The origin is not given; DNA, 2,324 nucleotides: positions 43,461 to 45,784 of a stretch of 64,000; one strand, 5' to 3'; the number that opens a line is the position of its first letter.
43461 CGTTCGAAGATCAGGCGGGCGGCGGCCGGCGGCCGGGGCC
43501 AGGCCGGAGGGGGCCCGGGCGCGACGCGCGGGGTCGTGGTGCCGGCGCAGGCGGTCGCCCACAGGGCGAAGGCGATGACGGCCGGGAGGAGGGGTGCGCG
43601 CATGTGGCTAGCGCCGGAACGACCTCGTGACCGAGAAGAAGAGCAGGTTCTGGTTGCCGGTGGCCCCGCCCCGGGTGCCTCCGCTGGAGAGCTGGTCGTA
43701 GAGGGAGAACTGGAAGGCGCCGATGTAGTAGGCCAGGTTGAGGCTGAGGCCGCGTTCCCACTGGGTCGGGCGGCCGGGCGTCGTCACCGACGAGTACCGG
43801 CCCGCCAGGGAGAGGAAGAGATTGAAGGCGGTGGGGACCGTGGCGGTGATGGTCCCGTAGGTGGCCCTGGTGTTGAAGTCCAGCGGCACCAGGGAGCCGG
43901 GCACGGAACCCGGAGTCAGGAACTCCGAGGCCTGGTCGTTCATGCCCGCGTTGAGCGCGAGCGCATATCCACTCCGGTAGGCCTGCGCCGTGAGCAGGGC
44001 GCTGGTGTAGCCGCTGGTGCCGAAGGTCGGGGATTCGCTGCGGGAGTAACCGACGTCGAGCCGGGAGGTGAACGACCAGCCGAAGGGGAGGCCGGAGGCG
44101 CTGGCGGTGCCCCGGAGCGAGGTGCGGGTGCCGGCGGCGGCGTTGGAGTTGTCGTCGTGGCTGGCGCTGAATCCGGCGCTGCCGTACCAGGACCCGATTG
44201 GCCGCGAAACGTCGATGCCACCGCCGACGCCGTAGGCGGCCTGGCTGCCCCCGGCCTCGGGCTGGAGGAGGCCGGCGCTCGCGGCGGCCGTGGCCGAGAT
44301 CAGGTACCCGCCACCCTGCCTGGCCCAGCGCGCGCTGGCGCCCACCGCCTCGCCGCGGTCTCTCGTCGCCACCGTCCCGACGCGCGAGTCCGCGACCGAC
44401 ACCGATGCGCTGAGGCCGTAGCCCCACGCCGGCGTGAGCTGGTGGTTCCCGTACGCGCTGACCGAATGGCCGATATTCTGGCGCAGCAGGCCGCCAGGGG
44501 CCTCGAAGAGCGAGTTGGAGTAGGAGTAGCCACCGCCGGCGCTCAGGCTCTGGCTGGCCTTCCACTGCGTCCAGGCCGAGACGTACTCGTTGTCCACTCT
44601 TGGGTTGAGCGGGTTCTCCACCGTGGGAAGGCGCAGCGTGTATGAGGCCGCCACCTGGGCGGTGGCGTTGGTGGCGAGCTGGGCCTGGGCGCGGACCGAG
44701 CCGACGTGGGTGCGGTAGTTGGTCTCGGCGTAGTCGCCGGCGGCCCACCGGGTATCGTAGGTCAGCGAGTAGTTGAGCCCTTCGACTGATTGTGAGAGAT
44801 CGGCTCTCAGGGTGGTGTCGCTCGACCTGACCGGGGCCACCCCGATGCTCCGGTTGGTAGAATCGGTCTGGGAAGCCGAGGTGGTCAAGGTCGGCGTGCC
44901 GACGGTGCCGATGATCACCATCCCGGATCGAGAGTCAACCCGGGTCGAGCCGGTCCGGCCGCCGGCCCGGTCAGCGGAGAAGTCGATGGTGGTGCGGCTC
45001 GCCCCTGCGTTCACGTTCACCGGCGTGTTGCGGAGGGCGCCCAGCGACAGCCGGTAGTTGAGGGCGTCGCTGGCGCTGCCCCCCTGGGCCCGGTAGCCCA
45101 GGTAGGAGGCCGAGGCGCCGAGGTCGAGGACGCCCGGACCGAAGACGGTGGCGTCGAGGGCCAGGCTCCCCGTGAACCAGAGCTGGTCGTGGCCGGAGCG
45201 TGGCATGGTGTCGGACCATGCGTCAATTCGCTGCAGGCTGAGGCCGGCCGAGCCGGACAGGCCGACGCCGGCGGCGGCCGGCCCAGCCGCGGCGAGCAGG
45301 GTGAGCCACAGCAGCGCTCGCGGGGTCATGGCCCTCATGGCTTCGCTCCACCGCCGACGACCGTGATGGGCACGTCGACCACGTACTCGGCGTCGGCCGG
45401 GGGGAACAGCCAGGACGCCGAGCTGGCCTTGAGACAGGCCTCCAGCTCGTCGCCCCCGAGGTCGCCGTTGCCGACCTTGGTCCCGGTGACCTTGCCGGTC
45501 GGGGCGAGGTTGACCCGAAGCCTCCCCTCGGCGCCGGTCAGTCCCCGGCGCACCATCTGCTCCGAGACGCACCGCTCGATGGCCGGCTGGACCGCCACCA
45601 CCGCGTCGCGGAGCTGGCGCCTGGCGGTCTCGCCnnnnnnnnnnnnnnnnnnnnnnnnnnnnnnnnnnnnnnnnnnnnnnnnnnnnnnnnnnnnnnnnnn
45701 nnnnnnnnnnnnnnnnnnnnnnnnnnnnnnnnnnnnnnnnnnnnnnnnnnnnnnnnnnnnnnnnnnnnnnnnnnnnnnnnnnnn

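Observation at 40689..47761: Candidate outer-membrane conduit: OmpA/AgmX-like coiled-coil protein, 576-aa beta-barrel, NHL propeller and 12-haem cytochrome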

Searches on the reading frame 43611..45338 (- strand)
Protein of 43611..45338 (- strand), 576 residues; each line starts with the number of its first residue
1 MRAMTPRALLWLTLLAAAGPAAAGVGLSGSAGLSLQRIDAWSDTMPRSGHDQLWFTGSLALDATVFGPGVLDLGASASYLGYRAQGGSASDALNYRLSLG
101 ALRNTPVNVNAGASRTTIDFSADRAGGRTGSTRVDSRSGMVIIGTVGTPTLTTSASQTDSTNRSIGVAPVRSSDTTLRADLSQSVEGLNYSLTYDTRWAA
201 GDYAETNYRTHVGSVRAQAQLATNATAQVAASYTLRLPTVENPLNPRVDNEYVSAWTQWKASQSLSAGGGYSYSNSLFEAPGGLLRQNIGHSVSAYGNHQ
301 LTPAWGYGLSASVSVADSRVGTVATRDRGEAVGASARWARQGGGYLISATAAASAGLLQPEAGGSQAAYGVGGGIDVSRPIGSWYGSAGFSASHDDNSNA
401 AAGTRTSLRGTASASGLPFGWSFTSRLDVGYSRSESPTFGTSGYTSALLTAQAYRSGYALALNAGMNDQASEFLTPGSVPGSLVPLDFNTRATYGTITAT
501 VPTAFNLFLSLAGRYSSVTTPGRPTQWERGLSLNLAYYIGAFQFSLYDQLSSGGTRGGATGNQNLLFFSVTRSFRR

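Call 7: search_protein_families(library=pfam, proteins=[window:43611-45338:-], max_evalue=0.1)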
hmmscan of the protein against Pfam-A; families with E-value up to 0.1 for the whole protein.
window:43611-45338:- (576 aa): 0 families

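Call 8: search_protein_families(library=ncbifam, proteins=[window:43611-45338:-], max_evalue=0.1)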
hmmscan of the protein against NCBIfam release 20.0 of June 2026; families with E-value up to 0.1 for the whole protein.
window:43611-45338:- (576 aa): 0 families

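Call 19: find_homologous_proteins(query=window:43611-45338:-)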
Query window:43611-45338:- (576 aa): 18 proteins with E <= 0.001 among 8000 candidates.
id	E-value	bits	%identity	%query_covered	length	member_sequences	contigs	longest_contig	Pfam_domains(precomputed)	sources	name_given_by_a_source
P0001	0.0e+0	1236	100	100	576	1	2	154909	-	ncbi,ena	-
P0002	3.3e-279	945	78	97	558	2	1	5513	-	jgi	jgi:hypothetical protein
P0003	4.7e-177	608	54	100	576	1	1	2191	-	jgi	jgi:hypothetical protein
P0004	7.7e-174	598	54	97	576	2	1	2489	-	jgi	jgi:hypothetical protein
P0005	1.8e-173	596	54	96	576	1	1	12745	-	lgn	-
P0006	2.2e-173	596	52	96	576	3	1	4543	-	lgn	-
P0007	4.0e-173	595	53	100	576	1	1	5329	-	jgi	jgi:hypothetical protein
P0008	9.9e-172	591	53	97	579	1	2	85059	-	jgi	jgi:hypothetical protein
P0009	6.6e-171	588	52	96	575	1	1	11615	-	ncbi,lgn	-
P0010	1.1e-158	548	50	95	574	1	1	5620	-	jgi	jgi:hypothetical protein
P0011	5.1e-155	536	49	96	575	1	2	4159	-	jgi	jgi:hypothetical protein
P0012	9.1e-150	518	47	95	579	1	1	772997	-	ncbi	-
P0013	4.3e-138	480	45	96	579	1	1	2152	-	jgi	jgi:hypothetical protein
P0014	1.7e-134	468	46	97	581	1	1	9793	-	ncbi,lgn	-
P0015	1.8e-124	435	44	97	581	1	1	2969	-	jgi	jgi:hypothetical protein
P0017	7.9e-39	152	32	89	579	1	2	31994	-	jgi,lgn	jgi:hypothetical protein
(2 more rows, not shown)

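Call 20: find_encoding_contigs(protein=P0012, flank=10000, max_places=2)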
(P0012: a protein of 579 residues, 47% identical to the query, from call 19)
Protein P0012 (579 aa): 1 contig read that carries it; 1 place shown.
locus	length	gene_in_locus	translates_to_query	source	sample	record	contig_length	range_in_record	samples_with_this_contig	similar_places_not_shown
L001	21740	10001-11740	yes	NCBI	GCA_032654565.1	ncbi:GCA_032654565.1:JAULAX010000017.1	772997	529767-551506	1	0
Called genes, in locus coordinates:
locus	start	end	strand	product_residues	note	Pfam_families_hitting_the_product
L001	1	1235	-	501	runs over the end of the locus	PF00672:HAMP, PF00512:HisKA, PF02518:HATPase_c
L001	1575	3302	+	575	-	PF02085:Cytochrom_CIII (faint), PF14522:Cytochrome_C7 (faint), PF22113:Mtrc-MtrF_II-IV_dom (faint), PF09699:Paired_CXXCH_1, PF14537:Cytochrom_c3_2 (weak), PF09699:Paired_CXXCH_1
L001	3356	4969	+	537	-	PF13623:SurA_N_2 (faint), PF13624:SurA_N_3 (faint), PF13616:Rotamase_3 (faint), PF13145:Rotamase_2, PF00639:Rotamase, PF13145:Rotamase_2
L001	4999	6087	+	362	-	PF01731:Arylesterase (faint), PF25021:TEN_NHL (faint), PF08450:SGL, PF17170:DUF5128 (faint), PF01436:NHL (faint), PF06739:SBBP (faint)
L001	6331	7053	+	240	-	PF14537:Cytochrom_c3_2 (faint), PF09699:Paired_CXXCH_1 (weak)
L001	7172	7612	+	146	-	PF13518:HTH_28 (weak), PF13565:HTH_32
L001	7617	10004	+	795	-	-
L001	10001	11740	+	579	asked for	-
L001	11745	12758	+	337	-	PF01436:NHL (faint), PF08450:SGL (faint), PF24684:Vgb_lyase (faint), PF25021:TEN_NHL (faint), PF17170:DUF5128 (weak)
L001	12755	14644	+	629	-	PF14522:Cytochrome_C7 (faint), PF14537:Cytochrom_c3_2 (faint), PF22113:Mtrc-MtrF_II-IV_dom (faint), PF09699:Paired_CXXCH_1 (weak)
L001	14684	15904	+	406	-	PF20706:GT4-conflict (weak), PF13439:Glyco_transf_4, PF13579:Glyco_trans_4_4, PF00534:Glycos_transf_1, PF13692:Glyco_trans_1_4, PF13524:Glyco_trans_1_2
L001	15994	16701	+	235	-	PF00535:Glycos_transf_2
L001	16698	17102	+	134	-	PF10066:DUF2304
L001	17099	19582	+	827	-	PF13428:TPR_14 (faint), PF14559:TPR_19 (faint), PF00515:TPR_1 (faint), PF07719:TPR_2 (faint), PF13181:TPR_8 (faint), PF13414:TPR_11 (faint), PF13424:TPR_12 (faint), PF13432:TPR_16 (weak)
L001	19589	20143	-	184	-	PF09699:Paired_CXXCH_1 (faint)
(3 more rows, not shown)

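Call 21: find_encoding_contigs(protein=P0008, flank=10000, max_places=2)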
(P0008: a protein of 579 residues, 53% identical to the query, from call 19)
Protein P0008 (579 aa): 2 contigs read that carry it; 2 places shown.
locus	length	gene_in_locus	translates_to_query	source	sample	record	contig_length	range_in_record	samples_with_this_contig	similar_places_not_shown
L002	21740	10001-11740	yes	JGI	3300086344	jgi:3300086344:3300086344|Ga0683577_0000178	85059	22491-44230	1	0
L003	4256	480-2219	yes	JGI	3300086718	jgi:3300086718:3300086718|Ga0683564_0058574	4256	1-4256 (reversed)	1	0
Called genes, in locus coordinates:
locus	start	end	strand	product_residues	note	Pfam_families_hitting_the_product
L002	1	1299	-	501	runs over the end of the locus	PF00672:HAMP (weak), PF00512:HisKA, PF02518:HATPase_c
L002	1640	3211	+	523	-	PF22113:Mtrc-MtrF_II-IV_dom (faint), PF14522:Cytochrome_C7 (faint), PF09699:Paired_CXXCH_1, PF14537:Cytochrom_c3_2 (weak), PF09699:Paired_CXXCH_1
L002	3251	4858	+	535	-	PF13623:SurA_N_2 (faint), PF13624:SurA_N_3 (faint), PF13616:Rotamase_3 (faint), PF13145:Rotamase_2, PF00639:Rotamase, PF13145:Rotamase_2, PF00639:Rotamase (weak)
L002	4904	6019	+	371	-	PF25021:TEN_NHL (faint), PF08450:SGL, PF17170:DUF5128 (faint), PF22807:TrAA12 (faint), PF06739:SBBP (faint), PF01436:NHL (weak)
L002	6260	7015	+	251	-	PF09699:Paired_CXXCH_1 (weak)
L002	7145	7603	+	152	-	PF13518:HTH_28 (weak), PF13565:HTH_32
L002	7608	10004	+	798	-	-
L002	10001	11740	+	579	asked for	-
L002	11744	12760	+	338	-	PF01436:NHL (faint), PF08450:SGL (faint), PF25021:TEN_NHL (faint), PF17170:DUF5128 (faint)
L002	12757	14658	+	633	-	PF14522:Cytochrome_C7 (faint), PF22113:Mtrc-MtrF_II-IV_dom (faint), PF09699:Paired_CXXCH_1 (faint), PF14537:Cytochrom_c3_2 (faint)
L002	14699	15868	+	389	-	PF20706:GT4-conflict, PF13439:Glyco_transf_4, PF13579:Glyco_trans_4_4, PF00534:Glycos_transf_1, PF13692:Glyco_trans_1_4, PF13524:Glyco_trans_1_2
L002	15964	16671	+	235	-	PF00535:Glycos_transf_2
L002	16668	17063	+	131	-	PF10066:DUF2304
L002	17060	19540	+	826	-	PF13424:TPR_12 (faint), PF13428:TPR_14 (faint), PF14559:TPR_19 (faint), PF00515:TPR_1 (faint), PF07719:TPR_2 (faint), PF13181:TPR_8 (faint), PF13414:TPR_11 (faint), PF13432:TPR_16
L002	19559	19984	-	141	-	PF09699:Paired_CXXCH_1 (weak)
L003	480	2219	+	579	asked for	-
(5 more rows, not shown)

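Call 22: find_encoding_contigs(protein=P0017, flank=10000, max_places=2)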
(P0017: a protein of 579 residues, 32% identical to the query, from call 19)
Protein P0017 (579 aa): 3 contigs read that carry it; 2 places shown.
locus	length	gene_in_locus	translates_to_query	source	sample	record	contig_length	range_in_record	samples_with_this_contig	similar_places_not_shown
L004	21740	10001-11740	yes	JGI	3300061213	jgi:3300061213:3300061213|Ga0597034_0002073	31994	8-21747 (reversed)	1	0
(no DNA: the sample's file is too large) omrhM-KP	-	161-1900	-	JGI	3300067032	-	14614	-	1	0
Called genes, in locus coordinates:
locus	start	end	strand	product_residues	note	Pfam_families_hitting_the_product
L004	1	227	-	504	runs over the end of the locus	PF00672:HAMP, PF00512:HisKA, PF02518:HATPase_c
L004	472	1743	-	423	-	PF05201:GlutR_N, PF01488:Shikimate_DH, PF13241:NAD_binding_7 (weak), PF00745:GlutR_dimer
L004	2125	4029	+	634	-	PF02085:Cytochrom_CIII (faint), PF14522:Cytochrome_C7 (faint), PF14537:Cytochrom_c3_2 (faint), PF22113:Mtrc-MtrF_II-IV_dom (faint), PF22678:Cytochrom_c_NrfB-like (faint), PF09699:Paired_CXXCH_1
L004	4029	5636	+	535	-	PF13145:Rotamase_2 (weak), PF00639:Rotamase (weak), PF13145:Rotamase_2, PF00639:Rotamase, PF13616:Rotamase_3 (weak)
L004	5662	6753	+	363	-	PF10282:Lactonase (faint), PF22807:TrAA12 (faint), PF01436:NHL (faint), PF01731:Arylesterase (faint), PF08450:SGL (weak), PF25021:TEN_NHL (faint), PF06739:SBBP (faint)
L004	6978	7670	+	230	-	PF22113:Mtrc-MtrF_II-IV_dom (faint), PF14522:Cytochrome_C7 (faint), PF09699:Paired_CXXCH_1 (faint)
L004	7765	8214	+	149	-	PF13384:HTH_23 (weak), PF13518:HTH_28 (weak), PF13565:HTH_32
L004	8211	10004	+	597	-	-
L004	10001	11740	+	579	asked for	-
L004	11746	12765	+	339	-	PF25021:TEN_NHL (faint), PF17170:DUF5128 (weak), PF01436:NHL (weak)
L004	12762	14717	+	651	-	PF13435:Cytochrome_C554 (faint), PF22113:Mtrc-MtrF_II-IV_dom (faint), PF14522:Cytochrome_C7 (faint), PF14537:Cytochrom_c3_2 (faint), PF09699:Paired_CXXCH_1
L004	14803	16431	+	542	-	PF00009:GTP_EFTU, PF01926:MMR_HSR1 (faint), PF22042:EF-G_D2, PF03144:GTP_EFTU_D2, PF16658:RF3_C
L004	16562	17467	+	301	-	PF03405:FA_desaturase_2 (faint)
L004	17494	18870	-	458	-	PF12680:SnoaL_2 (weak), PF13474:SnoaL_3, PF14534:DUF4440 (weak), PF00561:Abhydrolase_1, PF12146:Hydrolase_4 (faint), PF12697:Abhydrolase_6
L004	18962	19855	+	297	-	PF00126:HTH_1, PF03466:LysR_substrate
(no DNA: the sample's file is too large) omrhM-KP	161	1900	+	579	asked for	-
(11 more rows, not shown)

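Call 28: search_solved_structures(query=window:43611-45338:-, max_evalue=10)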
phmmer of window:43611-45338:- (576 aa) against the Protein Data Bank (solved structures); distinct sequences matched with E-value up to 10: 2.
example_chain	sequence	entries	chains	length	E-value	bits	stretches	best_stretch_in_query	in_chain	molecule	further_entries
7ong_A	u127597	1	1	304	0.0018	20.4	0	173-217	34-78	SAKe6BE-L1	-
3c37_A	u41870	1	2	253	0.92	11.5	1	282-318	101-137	Peptidase, M48 family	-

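Call 56: predict_structure(alignment_id=A2)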
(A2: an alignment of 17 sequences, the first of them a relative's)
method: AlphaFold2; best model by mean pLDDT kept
length: 576 residues; sequences in the alignment: 17
mean_pLDDT: 83.6   pTM: 0.64
mean pLDDT of the five models: 83.6, 82.0, 80.8, 78.0, 73.4
residues with pLDDT >= 90: 266; 70-90: 231; 50-70: 38; < 50: 41
segments of 3 or more residues with pLDDT < 50: 1-5, 7-9, 15-21, 398-401, 470-488
pLDDT, mean of each block of 10 residues (from residue 1): 43 47 75 88 83 91 80 92 86 94 88 95 67 96 87 97 87 96 88 96 90 95 92 95 87 95 91 93 86 94 92 88 82 92 86 86 75 89 82 72 78 89 93 71 84 90 80 30 39 88 79 88 81 88 89 82 88 73
secondary structure, 60 per line:
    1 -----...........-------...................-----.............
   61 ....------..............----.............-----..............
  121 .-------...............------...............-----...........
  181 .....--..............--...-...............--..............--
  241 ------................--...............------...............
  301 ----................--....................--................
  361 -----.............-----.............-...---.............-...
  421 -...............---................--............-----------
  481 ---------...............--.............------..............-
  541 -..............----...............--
elements in order: H6-16 E24-42 E48-64 E71-84 E89-101 E107-121 E129-143 E150-164 E170-185 E188-201 E208-222 E225-238 E247-262 E265-279 E286-300 E305-320 E323-342 E345-360 E366-378 E384-396 E404-416 E422-436 E440-455 E458-469 E490-504 E507-519 E526-539 E542-555 E560-574

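Call 58: search_protein_representatives(alignment_id=A2)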
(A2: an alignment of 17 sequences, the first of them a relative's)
Query: 17 sequences, 576 profile positions. Proteins with E-value up to 0.001 (for the whole library): 227; up to 1e-10: 218; up to 1e-30: 190. The best 150 are listed.
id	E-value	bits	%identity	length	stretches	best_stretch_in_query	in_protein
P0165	1.4e-210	717.2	-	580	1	1-576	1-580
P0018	1.0e-179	615.2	-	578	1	6-576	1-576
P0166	2.4e-168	577.7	-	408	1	169-576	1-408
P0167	9.9e-168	575.6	-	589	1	1-576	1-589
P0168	1.7e-145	502.2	-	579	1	4-575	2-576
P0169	1.2e-126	440.0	-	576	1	3-575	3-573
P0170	3.9e-123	428.4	-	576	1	7-575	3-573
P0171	1.0e-122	427.0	-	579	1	12-575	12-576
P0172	2.8e-119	415.6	-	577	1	6-575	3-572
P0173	1.6e-116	406.6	-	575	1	5-575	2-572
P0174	4.1e-116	405.2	-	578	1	5-575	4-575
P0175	2.9e-115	402.4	-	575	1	7-575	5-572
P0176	6.8e-114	397.9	-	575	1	7-575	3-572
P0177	1.6e-112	393.4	-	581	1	1-575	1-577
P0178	2.1e-112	393.0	-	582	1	5-575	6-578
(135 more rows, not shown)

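Call 60: fold_search(model_id=the predicted structure, library=pdb)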
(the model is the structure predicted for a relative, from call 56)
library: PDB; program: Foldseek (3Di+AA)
matches with E <= 10: 809; with E <= 0.001: 223
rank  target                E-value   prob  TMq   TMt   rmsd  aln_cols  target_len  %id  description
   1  6r2q_B                1.1e-10  1.00  0.49  0.44  13.4       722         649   10  Structure of the Mtr complex (released 2020-04-22)
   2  2guf                  1.1e-07  1.00  0.39  0.41  12.1       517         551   11  In meso crystal structure of the cobalamin transporter, BtuB (released 2006-12-05)
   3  3rgn                  1.4e-07  1.00  0.39  0.41   9.8       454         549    9  Crystal structure of spin-labeled BtuB W371R1 (released 2011-10-26)
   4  8p98_A                1.5e-07  1.00  0.37  0.35  17.1       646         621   12  BtuB3G3 bound to cyanocobalamin with ordered EL8 (released 2023-08-16)
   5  2hdf                  2.5e-07  1.00  0.39  0.39  16.4       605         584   11  Crystal structure of the Colicin I receptor Cir from E.coli (released 2007-05-08)
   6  2hdi_A                2.5e-07  1.00  0.40  0.38  14.7       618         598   11  Crystal structure of the Colicin I receptor Cir from E.coli in complex with receptor binding domain of Colicin Ia. (released 2007-05-08)
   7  3rgm                  2.6e-07  1.00  0.40  0.42  11.8       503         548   11  Crystal structure of spin-labeled BtuB T156R1 (released 2011-10-26)
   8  5nec_B                3.3e-07  1.00  0.28  0.25  17.7       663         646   10  Crystal structure of the siderophore receptor PiuD from Pseudomonas aeruginosa (released 2018-02-07)
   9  4epa                  3.5e-07  1.00  0.29  0.27  19.9       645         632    9  The crystal structure of the ferric yersiniabactin uptake receptor FyuA from Yersinia pestis (released 2012-06-20)
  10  1nqe                  4.5e-07  1.00  0.40  0.42  11.6       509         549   11  OUTER MEMBRANE COBALAMIN TRANSPORTER (BTUB) FROM E. COLI (released 2003-04-29)
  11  3m8b                  4.5e-07  1.00  0.41  0.42  11.7       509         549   11  Crystal structure of spin-labeled BtuB V10R1 in the apo state (released 2010-09-15)
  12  4q35_A                9.9e-07  1.00  0.39  0.32  19.3       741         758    8  Structure of a membrane protein (released 2014-06-25)
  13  6sln_A                9.9e-07  1.00  0.33  0.24  18.9       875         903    8  Structure of the RagAB peptide transporter (released 2020-05-20)
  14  9fy9_D                9.9e-07  1.00  0.28  0.25  19.0       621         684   11  Cryo-EM structure of the type 1 chaperone-usher pilus FimD-tip complex (FimDHGFC) - Conformer 1 (released 2025-06-04)
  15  5dl8_A                1.1e-06  1.00  0.21  0.28  19.0       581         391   10  Crystal structure of Acinetobacter baumannii OccAB4 (released 2016-02-03)
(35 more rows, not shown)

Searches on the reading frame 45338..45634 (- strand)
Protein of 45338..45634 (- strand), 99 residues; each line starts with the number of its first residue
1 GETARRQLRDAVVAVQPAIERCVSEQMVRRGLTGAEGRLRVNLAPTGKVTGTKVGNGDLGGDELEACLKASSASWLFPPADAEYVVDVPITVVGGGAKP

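Call 77: search_protein_families(library=pfam, proteins=[window:45338-45634:-], max_evalue=10)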
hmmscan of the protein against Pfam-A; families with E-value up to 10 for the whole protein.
seq(99 aa): 3 families
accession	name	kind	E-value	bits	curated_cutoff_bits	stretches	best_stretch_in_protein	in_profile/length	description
PF19167.5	DUF5849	-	0.029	14.5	26.9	1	9-87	33-107/200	Family of unknown function (DUF5849)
PF06519.16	TolA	-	0.2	12.3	25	1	28-58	30-60/96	TolA C-terminal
PF11786.13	Aft1_HRA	-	0.21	12.3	25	1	23-48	35-60/76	Aft1 HRA domain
